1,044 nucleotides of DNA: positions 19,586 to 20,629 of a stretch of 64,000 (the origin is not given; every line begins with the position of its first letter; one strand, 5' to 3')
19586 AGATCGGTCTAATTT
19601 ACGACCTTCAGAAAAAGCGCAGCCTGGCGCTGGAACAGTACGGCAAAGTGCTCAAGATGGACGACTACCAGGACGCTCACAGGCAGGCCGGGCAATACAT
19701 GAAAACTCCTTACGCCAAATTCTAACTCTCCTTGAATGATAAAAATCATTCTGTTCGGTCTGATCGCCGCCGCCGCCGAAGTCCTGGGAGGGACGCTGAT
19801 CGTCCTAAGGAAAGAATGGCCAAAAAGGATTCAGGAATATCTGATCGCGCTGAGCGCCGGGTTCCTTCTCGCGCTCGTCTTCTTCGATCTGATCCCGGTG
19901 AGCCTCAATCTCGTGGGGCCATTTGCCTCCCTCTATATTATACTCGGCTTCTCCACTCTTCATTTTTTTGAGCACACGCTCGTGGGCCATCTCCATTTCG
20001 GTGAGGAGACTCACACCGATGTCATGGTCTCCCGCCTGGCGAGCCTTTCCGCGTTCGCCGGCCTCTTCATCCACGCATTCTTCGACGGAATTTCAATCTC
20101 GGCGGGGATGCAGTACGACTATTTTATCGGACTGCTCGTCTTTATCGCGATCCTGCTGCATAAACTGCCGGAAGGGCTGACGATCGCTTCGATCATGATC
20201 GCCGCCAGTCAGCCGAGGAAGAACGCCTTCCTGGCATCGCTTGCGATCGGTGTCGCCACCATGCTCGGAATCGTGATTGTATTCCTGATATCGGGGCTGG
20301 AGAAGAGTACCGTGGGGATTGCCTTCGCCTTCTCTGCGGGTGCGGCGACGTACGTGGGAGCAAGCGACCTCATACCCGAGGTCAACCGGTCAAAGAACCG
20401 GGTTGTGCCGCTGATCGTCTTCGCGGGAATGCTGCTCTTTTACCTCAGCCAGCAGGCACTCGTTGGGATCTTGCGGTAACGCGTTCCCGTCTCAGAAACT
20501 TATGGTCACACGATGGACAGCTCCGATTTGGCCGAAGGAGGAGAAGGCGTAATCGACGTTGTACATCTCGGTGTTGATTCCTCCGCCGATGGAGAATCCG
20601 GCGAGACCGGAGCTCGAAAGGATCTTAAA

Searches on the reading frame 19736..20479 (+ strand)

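Call 35: search_protein_families(library=ncbifam, proteins=[window:19736-20479:+], max_evalue=0.00001)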
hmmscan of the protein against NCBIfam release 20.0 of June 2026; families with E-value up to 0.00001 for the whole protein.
window:19736-20479:+ (247 aa): 1 family
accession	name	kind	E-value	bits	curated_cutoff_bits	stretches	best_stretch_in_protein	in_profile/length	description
NF003243.0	PRK04201.1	equivalog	1.1e-19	70.7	252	1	5-239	9-262/266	zinc transporter ZupT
